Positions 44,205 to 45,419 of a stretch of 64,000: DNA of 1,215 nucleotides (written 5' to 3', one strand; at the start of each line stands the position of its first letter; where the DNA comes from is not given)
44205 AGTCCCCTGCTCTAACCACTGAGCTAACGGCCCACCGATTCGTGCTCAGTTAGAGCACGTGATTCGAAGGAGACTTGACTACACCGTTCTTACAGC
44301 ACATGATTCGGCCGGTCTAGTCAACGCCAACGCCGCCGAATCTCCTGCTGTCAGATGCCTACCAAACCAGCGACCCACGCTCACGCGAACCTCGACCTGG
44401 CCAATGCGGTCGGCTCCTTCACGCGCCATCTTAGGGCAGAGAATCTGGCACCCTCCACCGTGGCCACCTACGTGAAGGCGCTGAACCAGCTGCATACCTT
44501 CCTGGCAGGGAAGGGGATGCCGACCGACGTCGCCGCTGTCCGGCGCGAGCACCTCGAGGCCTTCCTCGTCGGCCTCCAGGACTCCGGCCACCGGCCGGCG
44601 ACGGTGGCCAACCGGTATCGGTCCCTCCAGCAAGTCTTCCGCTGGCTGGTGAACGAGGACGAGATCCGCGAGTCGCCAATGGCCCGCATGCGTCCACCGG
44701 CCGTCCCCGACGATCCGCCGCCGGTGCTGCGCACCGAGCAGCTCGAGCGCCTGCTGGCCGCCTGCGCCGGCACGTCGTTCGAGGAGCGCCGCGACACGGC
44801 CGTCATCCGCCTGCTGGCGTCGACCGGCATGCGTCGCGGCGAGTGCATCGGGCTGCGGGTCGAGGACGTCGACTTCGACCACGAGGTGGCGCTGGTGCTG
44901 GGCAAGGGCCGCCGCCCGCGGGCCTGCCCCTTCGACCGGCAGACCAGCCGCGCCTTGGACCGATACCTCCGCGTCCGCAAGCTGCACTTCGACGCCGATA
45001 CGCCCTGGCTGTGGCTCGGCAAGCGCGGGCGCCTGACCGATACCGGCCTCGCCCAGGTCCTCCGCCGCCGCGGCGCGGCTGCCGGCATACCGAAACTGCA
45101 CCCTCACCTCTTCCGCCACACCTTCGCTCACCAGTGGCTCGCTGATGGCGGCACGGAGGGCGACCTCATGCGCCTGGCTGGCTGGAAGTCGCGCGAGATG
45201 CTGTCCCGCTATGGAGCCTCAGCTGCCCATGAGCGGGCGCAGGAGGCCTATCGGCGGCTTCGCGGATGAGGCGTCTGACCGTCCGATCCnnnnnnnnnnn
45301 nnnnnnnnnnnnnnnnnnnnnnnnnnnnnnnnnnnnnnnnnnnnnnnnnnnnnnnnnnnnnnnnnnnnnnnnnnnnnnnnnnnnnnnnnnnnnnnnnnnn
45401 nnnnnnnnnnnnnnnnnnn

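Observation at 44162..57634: Two tandem integrative elements at tRNA-Lys(UUU), bounded by three direct repeats of the tRNA 5' half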

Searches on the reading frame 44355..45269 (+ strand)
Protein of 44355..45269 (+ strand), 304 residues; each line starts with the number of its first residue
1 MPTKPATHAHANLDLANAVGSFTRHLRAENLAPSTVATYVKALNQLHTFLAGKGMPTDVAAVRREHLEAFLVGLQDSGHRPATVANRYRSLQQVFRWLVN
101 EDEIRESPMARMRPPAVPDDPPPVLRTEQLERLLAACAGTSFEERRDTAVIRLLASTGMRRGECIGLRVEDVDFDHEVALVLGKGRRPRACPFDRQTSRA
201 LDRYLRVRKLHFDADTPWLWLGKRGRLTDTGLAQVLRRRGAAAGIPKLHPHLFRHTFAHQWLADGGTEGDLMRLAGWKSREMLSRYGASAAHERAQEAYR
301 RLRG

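Call 9: search_protein_families(library=pfam, proteins=[window:44355-45269:+], max_evalue=0.01)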
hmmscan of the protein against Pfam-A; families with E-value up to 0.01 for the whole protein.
window:44355-45269:+ (304 aa): 3 families
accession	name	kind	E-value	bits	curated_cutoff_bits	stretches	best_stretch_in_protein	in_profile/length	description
PF00589.27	Phage_integrase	-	4.6e-29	101.8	27.1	1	124-291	2-170/172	Phage integrase family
PF13495.12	Phage_int_SAM_4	-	8.1e-10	39.4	27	1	21-102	4-82/85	Phage integrase, N-terminal SAM-like domain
PF02899.23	Phage_int_SAM_1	-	1.9e-08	34.9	22.3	1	21-101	3-82/83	Phage integrase, N-terminal SAM-like domain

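Call 12: find_encoding_contigs(protein=window:44355-45269:+, flank=10000, max_places=10)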
Protein window:44355-45269:+ (304 aa): 1 contig read that carries it; 1 place shown.
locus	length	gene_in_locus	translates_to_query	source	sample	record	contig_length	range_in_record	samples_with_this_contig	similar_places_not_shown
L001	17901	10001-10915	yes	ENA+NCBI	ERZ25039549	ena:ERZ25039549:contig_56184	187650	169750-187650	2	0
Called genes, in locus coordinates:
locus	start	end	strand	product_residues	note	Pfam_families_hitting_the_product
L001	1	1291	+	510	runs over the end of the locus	-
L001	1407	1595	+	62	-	-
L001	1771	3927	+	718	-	PF02837:Glyco_hydro_2_N, PF22666:Glyco_hydro_2_N2, PF02836:Glyco_hydro_2_C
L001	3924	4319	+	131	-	-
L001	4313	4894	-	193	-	PF03640:Lipoprotein_15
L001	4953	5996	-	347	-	PF01293:PEPCK_ATP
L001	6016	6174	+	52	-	-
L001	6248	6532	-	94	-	PF01293:PEPCK_ATP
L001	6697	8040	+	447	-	PF00933:Glyco_hydro_3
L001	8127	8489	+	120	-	PF01451:LMWPc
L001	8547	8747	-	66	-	PF00196:GerE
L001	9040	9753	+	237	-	PF00027:cNMP_binding, PF13545:HTH_Crp_2, PF12802:MarR_2 (faint)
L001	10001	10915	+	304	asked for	PF02899:Phage_int_SAM_1, PF13495:Phage_int_SAM_4, PF00589:Phage_integrase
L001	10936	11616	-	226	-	PF00005:ABC_tran, PF13304:AAA_21 (faint)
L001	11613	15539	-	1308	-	PF02687:FtsX (weak)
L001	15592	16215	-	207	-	PF08281:Sigma70_r4_2, PF00196:GerE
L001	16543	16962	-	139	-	-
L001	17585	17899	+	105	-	?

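Call 19: find_homologous_proteins(query=window:44355-45269:+, max_evalue=1e-20)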
Query window:44355-45269:+ (304 aa): 5679 proteins with E <= 1e-20 among 8000 candidates; the best 120 are listed.
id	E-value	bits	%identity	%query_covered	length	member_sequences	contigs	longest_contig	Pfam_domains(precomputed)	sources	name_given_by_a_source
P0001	9.0e-202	687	100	100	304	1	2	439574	PF13495.13,PF00589.28,PF02899.24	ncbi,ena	-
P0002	4.1e-188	642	92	100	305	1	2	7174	PF13495.13,PF00589.28,PF02899.24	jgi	jgi:site-specific recombinase XerD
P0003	7.0e-186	635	92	100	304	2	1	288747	PF13495.13,PF00589.28,PF02899.24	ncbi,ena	-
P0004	2.8e-185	633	91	100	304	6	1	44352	PF13495.13,PF00589.28,PF02899.24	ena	-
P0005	3.6e-185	632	91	100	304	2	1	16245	PF13495.13,PF00589.28,PF02899.24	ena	-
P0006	2.7e-183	626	90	100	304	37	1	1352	PF13495.13,PF00589.28,PF02899.24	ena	-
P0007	2.0e-182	623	90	100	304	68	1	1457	PF13495.13,PF00589.28,PF02899.24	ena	-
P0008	4.9e-180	616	90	100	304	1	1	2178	PF13495.13,PF00589.28,PF02899.24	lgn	-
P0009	5.3e-180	615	88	100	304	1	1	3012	PF13495.13,PF00589.28,PF02899.24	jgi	-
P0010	7.4e-180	615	89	100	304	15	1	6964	PF13495.13,PF00589.28,PF02899.24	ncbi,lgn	-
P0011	7.4e-179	612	89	100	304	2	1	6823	PF13495.13,PF00589.28,PF02899.24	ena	-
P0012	9.4e-179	611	88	100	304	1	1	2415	PF13495.13,PF00589.28,PF02899.24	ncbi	-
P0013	5.0e-178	609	87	100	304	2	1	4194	PF13495.13,PF00589.28,PF02899.24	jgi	jgi:site-specific recombinase XerD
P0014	2.4e-176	603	87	100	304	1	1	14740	PF13495.13,PF00589.28,PF02899.24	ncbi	-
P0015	6.3e-161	553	89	88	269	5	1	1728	PF00589.28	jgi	jgi:site-specific recombinase XerD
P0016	2.8e-154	531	85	90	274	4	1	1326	PF13495.13,PF00589.28,PF02899.24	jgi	jgi:site-specific recombinase XerD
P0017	4.3e-154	530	92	82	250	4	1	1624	PF00589.28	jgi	-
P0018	4.3e-133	461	71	95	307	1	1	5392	PF13495.13,PF00589.28,PF02899.24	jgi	jgi:site-specific recombinase XerC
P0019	1.1e-132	460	69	98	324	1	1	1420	PF13495.13,PF00589.28,PF02899.24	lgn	-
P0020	1.4e-132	460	69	98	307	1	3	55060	PF13495.13,PF00589.28,PF02899.24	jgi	jgi:site-specific recombinase XerD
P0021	4.7e-132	458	71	95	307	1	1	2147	PF13495.13,PF00589.28,PF02899.24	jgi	jgi:site-specific recombinase XerC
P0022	1.6e-131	456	69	98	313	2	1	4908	PF13495.13,PF00589.28,PF02899.24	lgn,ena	-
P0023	1.6e-129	450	67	99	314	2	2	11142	PF13495.13,PF00589.28,PF02899.24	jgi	jgi:site-specific recombinase XerD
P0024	2.4e-129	449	68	97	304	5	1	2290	PF13495.13,PF00589.28,PF02899.24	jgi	jgi:site-specific recombinase XerD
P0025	3.9e-129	448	66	99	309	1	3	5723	PF13495.13,PF00589.28,PF02899.24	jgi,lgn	jgi:site-specific recombinase XerD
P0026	1.2e-128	447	69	95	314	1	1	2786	PF13495.13,PF00589.28,PF02899.24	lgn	-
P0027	2.2e-128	446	68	98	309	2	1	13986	PF13495.13,PF00589.28,PF02899.24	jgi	jgi:site-specific recombinase XerD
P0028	6.9e-128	444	68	95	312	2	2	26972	PF13495.13,PF00589.28,PF02899.24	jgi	jgi:site-specific recombinase XerD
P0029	1.0e-127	444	66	97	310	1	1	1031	PF13495.13,PF00589.28,PF02899.24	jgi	jgi:site-specific recombinase XerD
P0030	1.5e-127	443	65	99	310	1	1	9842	PF13495.13,PF00589.28,PF02899.24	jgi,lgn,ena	-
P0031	6.6e-127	441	69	96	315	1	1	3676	PF13495.13,PF00589.28,PF02899.24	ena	-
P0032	7.8e-127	441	68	96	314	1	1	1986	PF13495.13,PF00589.28,PF02899.24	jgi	jgi:site-specific recombinase XerD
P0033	8.1e-127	441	67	97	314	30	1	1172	PF13495.13,PF00589.28,PF02899.24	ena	-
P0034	1.2e-126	440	68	95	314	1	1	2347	PF13495.13,PF00589.28,PF02899.24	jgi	jgi:site-specific recombinase XerD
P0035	1.5e-126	440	66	95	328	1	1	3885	PF13495.13,PF00589.28,PF02899.24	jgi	jgi:site-specific recombinase XerD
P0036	2.0e-126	440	68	95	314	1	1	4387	PF13495.13,PF00589.28,PF02899.24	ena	-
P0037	2.1e-126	439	67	96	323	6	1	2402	PF13495.13,PF00589.28,PF02899.24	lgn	-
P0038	5.4e-126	438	68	95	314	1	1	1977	PF13495.13,PF00589.28,PF02899.24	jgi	jgi:site-specific recombinase XerD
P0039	5.7e-126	438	68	96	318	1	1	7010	PF13495.13,PF00589.28,PF02899.24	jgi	jgi:site-specific recombinase XerD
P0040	6.7e-126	438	64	99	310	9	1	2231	PF13495.13,PF00589.28,PF02899.24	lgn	-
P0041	1.0e-125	437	67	95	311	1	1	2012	PF13495.13,PF00589.28,PF02899.24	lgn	-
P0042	1.0e-125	437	67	96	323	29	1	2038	PF13495.13,PF00589.28,PF02899.24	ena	-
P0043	1.2e-125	437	66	99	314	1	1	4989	PF13495.13,PF00589.28,PF02899.24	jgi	-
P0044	1.2e-125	437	64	99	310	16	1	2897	PF13495.13,PF00589.28,PF02899.24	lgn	-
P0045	1.8e-125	436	68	96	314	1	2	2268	PF13495.13,PF00589.28,PF02899.24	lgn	-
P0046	2.0e-125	436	68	96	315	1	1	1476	PF13495.13,PF00589.28,PF02899.24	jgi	-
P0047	2.3e-125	436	64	99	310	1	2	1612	PF13495.13,PF00589.28,PF02899.24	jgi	jgi:site-specific recombinase XerD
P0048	2.4e-125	436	68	96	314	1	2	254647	PF13495.13,PF00589.28,PF02899.24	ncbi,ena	-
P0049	3.4e-125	435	67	95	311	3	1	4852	PF13495.13,PF00589.28,PF02899.24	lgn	-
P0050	3.9e-125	435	64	99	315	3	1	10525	PF13495.13,PF00589.28,PF02899.24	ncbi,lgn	-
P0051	4.7e-125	435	66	98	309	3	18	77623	PF13495.13,PF00589.28,PF02899.24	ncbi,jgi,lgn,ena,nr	ncbi:MAG TPA: tyrosine-type recombinase/integrase [Candidatus Limnocylindrales bacterium]|jgi:site-s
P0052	5.0e-125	435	66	96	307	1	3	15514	PF13495.13,PF00589.28,PF02899.24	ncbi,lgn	-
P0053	5.2e-125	435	68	96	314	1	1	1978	PF13495.13,PF00589.28,PF02899.24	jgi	jgi:site-specific recombinase XerD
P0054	6.6e-125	435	67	96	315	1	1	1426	PF13495.13,PF00589.28,PF02899.24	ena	-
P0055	9.3e-125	434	67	95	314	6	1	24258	PF13495.13,PF00589.28,PF02899.24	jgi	jgi:site-specific recombinase XerD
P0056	1.1e-124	434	68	93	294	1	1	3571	PF13495.13,PF00589.28,PF02899.24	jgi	jgi:site-specific recombinase XerD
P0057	1.1e-124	434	64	98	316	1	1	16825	PF13495.13,PF00589.28,PF02899.24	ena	-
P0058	1.3e-124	434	67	92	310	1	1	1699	PF13495.13,PF00589.28,PF02899.24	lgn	-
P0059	1.4e-124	434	66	98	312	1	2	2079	PF13495.13,PF00589.28,PF02899.24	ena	-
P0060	1.8e-124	433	66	96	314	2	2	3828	PF13495.13,PF00589.28,PF02899.24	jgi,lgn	jgi:site-specific recombinase XerD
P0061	2.4e-124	433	66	95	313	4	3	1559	PF13495.13,PF00589.28,PF02899.24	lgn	-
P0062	3.1e-124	432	65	99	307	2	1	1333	PF13495.13,PF00589.28,PF02899.24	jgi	jgi:site-specific recombinase XerD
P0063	3.2e-124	432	64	99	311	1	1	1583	PF13495.13,PF00589.28,PF02899.24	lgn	-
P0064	3.4e-124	432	93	68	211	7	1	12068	PF00589.28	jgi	-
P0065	3.5e-124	432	67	96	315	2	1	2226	PF13495.13,PF00589.28,PF02899.24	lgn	-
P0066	5.5e-124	432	67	96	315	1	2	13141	PF13495.13,PF00589.28,PF02899.24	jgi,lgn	jgi:site-specific recombinase XerD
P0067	6.6e-124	431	67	95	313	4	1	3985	PF13495.13,PF00589.28,PF02899.24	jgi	jgi:site-specific recombinase XerD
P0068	7.3e-124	431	65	98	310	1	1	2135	PF13495.13,PF00589.28,PF02899.24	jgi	jgi:site-specific recombinase XerD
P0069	8.6e-124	431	63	99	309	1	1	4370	PF13495.13,PF00589.28,PF02899.24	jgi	-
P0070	9.5e-124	431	67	96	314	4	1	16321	PF13495.13,PF00589.28,PF02899.24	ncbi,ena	-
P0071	1.2e-123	430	67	96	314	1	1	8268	PF13495.13,PF00589.28,PF02899.24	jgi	jgi:site-specific recombinase XerD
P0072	1.4e-123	430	67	96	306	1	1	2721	PF13495.13,PF00589.28,PF02899.24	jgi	-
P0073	1.5e-123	430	67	93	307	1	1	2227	PF13495.13,PF00589.28,PF02899.24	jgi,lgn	-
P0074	1.8e-123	430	65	98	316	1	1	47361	PF13495.13,PF00589.28,PF02899.24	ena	-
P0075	2.2e-123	430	67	96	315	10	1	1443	PF13495.13,PF00589.28,PF02899.24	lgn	-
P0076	2.3e-123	429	62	98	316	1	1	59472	PF13495.13,PF00589.28,PF02899.24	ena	-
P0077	2.4e-123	429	66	97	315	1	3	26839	PF13495.13,PF00589.28,PF02899.24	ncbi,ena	-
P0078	2.9e-123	429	65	95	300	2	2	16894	PF13495.13,PF00589.28,PF02899.24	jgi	jgi:site-specific recombinase XerD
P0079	3.5e-123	429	66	96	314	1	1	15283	PF13495.13,PF00589.28,PF02899.24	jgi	jgi:site-specific recombinase XerD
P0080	5.2e-123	428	65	98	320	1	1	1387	PF13495.13,PF00589.28,PF02899.24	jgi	jgi:site-specific recombinase XerD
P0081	5.5e-123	428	65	98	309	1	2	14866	PF13495.13,PF00589.28,PF02899.24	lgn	-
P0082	5.8e-123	428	66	96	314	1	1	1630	PF13495.13,PF00589.28,PF02899.24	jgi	jgi:site-specific recombinase XerD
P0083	6.9e-123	428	67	96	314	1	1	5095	PF13495.13,PF00589.28,PF02899.24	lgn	-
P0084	8.7e-123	428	66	96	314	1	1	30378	PF13495.13,PF00589.28,PF02899.24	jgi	jgi:site-specific recombinase XerD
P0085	1.7e-122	427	66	99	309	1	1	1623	PF13495.13,PF00589.28,PF02899.24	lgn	-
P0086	2.0e-122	426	66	96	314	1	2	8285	PF13495.13,PF00589.28,PF02899.24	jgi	jgi:site-specific recombinase XerD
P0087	2.2e-122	426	66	96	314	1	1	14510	PF13495.13,PF00589.28,PF02899.24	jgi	jgi:site-specific recombinase XerD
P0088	2.3e-122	426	64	98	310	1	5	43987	PF13495.13,PF00589.28,PF02899.24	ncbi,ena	-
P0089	2.4e-122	426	65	99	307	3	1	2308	PF13495.13,PF00589.28,PF02899.24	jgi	jgi:site-specific recombinase XerC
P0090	2.9e-122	426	65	96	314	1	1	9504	PF13495.13,PF00589.28,PF02899.24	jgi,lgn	jgi:site-specific recombinase XerD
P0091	4.3e-122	425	67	95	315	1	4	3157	PF13495.13,PF00589.28,PF02899.24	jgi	jgi:site-specific recombinase XerD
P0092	4.9e-122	425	66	97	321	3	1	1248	PF13495.13,PF00589.28,PF02899.24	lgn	-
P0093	5.0e-122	425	66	96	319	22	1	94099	PF13495.13,PF00589.28,PF02899.24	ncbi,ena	-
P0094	6.0e-122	425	67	92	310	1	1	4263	PF13495.13,PF00589.28,PF02899.24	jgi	jgi:site-specific recombinase XerD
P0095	6.1e-122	425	63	99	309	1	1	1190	PF13495.13,PF00589.28,PF02899.24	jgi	-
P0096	6.3e-122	425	66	96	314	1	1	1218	PF13495.13,PF00589.28,PF02899.24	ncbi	-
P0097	8.0e-122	424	64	99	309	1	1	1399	PF13495.13,PF00589.28,PF02899.24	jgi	jgi:site-specific recombinase XerD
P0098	8.1e-122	424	63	99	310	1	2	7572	PF13495.13,PF00589.28,PF02899.24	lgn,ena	-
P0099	9.0e-122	424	64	96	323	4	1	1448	PF13495.13,PF00589.28,PF02899.24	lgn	-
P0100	9.6e-122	424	66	96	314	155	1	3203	PF13495.13,PF00589.28,PF02899.24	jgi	jgi:site-specific recombinase XerD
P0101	9.8e-122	424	65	96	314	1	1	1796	PF13495.13,PF00589.28,PF02899.24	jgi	jgi:site-specific recombinase XerD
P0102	1.0e-121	424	66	96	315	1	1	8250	PF13495.13,PF00589.28,PF02899.24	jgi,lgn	jgi:site-specific recombinase XerD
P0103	1.1e-121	424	63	99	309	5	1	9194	PF13495.13,PF00589.28,PF02899.24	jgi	jgi:site-specific recombinase XerD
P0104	1.3e-121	424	65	99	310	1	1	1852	PF13495.13,PF00589.28,PF02899.24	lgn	-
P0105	1.4e-121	424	65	98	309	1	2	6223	PF13495.13,PF00589.28,PF02899.24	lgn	-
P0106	1.4e-121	424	64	95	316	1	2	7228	PF13495.13,PF00589.28,PF02899.24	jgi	jgi:site-specific recombinase XerD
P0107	1.6e-121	423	63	99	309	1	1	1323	PF13495.13,PF00589.28,PF02899.24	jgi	jgi:site-specific recombinase XerD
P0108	1.6e-121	423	65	97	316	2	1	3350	PF13495.13,PF00589.28,PF02899.24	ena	-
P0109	1.7e-121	423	64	97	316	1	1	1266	PF13495.13,PF00589.28,PF02899.24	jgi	jgi:site-specific recombinase XerD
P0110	1.7e-121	423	65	99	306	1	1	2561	PF13495.13,PF00589.28,PF02899.24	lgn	-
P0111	1.8e-121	423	65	96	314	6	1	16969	PF13495.13,PF00589.28,PF02899.24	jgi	jgi:site-specific recombinase XerD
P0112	2.1e-121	423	66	95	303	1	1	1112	PF13495.13,PF00589.28,PF02899.24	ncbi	-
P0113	2.2e-121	423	65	95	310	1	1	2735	PF13495.13,PF00589.28,PF02899.24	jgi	jgi:site-specific recombinase XerC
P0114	2.4e-121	423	65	96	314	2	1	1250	PF13495.13,PF00589.28,PF02899.24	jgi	-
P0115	2.5e-121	423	66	92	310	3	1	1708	PF13495.13,PF00589.28,PF02899.24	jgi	jgi:site-specific recombinase XerD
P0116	3.6e-121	422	66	97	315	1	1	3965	PF13495.13,PF00589.28,PF02899.24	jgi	jgi:site-specific recombinase XerD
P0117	3.7e-121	422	63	98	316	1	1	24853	PF13495.13,PF00589.28,PF02899.24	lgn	-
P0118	3.9e-121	422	65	95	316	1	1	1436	PF13495.13,PF00589.28,PF02899.24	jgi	jgi:site-specific recombinase XerD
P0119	4.0e-121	422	65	95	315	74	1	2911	PF13495.13,PF00589.28,PF02899.24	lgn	-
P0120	4.9e-121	422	65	98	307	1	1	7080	PF13495.13,PF00589.28,PF02899.24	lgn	-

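Call 21: find_related_loci(query=A1, collection=genome_contigs, flank=10000)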
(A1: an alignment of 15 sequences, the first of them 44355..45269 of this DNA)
Query A1 (304 aa) in genome_contigs; peptide patterns used: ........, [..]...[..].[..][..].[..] (x = any residue, [..] = any of these).
598 stretches matched a pattern (row limit reached: there are more); 549 encode a relative of the query (tblastn E <= 1e-3); the best 80 are kept; 80 distinct loci.
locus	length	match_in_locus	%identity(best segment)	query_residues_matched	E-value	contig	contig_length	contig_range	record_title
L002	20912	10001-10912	92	1-304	0e+0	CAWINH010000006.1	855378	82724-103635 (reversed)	MAG: uncultured Chloroflexia bacterium isolate MFD04944.bin.1.213 genome assembly, contig: contig_40789, whole genome sh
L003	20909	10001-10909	90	1-303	3e-178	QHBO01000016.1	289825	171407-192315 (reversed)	MAG: Chloroflexi bacterium isolate RRmetagenome_bin18 antarctic_groopm_ref2_bin_258_contig_262, whole genome shotgun seq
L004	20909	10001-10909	90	1-303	3e-176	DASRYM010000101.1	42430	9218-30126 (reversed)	MAG TPA_asm: Candidatus Zixiibacteriota bacterium isolate SMAG_U13342 k141_230218, whole genome shotgun sequence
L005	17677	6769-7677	89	2-304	2e-175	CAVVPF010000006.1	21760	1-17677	MAG: uncultured Chloroflexia bacterium isolate MFD03638.bin.2.5 genome assembly, contig: contig_1514, whole genome shotg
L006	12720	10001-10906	89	2-303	7e-175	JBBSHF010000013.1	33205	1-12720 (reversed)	MAG: Candidatus Limnocylindria bacterium isolate LS2_sbin.60 LS2_sbin.60_K_46981_L_33205_cov_34.9304, whole genome shotg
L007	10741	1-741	92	57-303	4e-145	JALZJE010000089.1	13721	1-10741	MAG: Chloroflexota bacterium isolate MOJ bin32 SC8837-39_k127_1998177, whole genome shotgun sequence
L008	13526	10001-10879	66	11-302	3e-128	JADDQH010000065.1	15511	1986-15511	MAG: Chloroflexota bacterium isolate YB3_1 AB19_YB3_372_length_15514_cov_43, whole genome shotgun sequence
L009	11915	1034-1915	67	11-302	8e-124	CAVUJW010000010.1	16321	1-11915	MAG: uncultured Chloroflexia bacterium isolate MFD01721.bin.2.170 genome assembly, contig: contig_41701, whole genome sh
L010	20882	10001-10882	63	4-301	9e-124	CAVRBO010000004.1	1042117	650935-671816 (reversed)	MAG: uncultured Chloroflexia bacterium isolate MFD04944.bin.1.302 genome assembly, contig: contig_45114, whole genome sh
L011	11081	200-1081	68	11-302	2e-123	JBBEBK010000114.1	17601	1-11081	MAG: Chloroflexota bacterium isolate LejiaF_70_16 Lejia_F_4644_length_17601_cov_8, whole genome shotgun sequence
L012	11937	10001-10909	67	1-302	2e-123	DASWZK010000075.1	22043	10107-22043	MAG TPA_asm: Candidatus Limnocylindrales bacterium isolate SMAG_U3736 k141_3534, whole genome shotgun sequence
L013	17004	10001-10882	66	11-302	1e-122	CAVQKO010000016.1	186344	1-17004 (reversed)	MAG: uncultured Chloroflexia bacterium isolate MFD02416.bin.1.313 genome assembly, contig: contig_90255, whole genome sh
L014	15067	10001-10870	62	12-301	6e-122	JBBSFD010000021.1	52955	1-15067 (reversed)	MAG: Candidatus Limnocylindrales bacterium isolate LS1_sbin.78 LS1_sbin.78_K_475219_L_52955_cov_11.7974, whole genome sh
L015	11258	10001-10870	62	12-301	6e-121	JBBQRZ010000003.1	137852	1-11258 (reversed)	MAG: Candidatus Limnocylindrales bacterium isolate Co_metawrap_1718 Cmw_1718_k141_24152098_length_137852_cov_10.9990, wh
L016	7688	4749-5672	62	1-302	4e-120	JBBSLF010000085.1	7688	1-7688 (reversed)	MAG: Candidatus Limnocylindria bacterium isolate metawrap_LS4_51 metawrap_LS4_51_K_1067183_L_7688_cov_13.7522, whole gen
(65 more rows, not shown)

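Call 50: search_protein_families(library=ncbifam, proteins=[window:44355-45269:+], max_evalue=0.01)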
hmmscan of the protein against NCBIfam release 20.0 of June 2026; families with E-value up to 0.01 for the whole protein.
window:44355-45269:+ (304 aa): 11 families
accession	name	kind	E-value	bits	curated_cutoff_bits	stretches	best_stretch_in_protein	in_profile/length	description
TIGR02224.1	recomb_XerC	equivalog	1.4e-45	156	335.15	1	22-266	3-254/295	tyrosine recombinase XerC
TIGR02225.1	recomb_XerD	equivalog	3.6e-43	147.9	329.6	1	22-265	3-250/290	site-specific tyrosine recombinase XerD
NF001399.0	PRK00283.1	subfamily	2.4e-42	145.2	279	1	16-265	6-259/300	tyrosine recombinase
NF040815.2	recomb_XerA_Arch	equivalog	2.3e-40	138.8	220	1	21-279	2-244/263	site-specific tyrosine recombinase/integron integrase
NF002331.0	PRK01287.1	subfamily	1.6e-26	93.1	371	1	6-266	17-289/365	site-specific tyrosine recombinase XerC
TIGR02249.1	integrase_gron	subfamily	8.4e-17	61.5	265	1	21-215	4-187/315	integron integrase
NF003462.0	PRK05084.1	equivalog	1.7e-16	60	267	1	143-287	193-342/360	tyrosine recombinase XerS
NF007370.0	PRK09870.1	subfamily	4e-09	36.4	221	1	127-271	15-160/200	tyrosine-type DNA invertase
NF011946.0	PRK15417.1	equivalog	2.7e-07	30.1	435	1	142-197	128-184/337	integron integrase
NF007371.0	PRK09871.1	subfamily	7.8e-06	25.6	222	1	134-292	17-177/198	tyrosine-type DNA invertase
NF005730.0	PRK07546.1-4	equivalog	0.00095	18.7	222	0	192-274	98-179/207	hypothetical protein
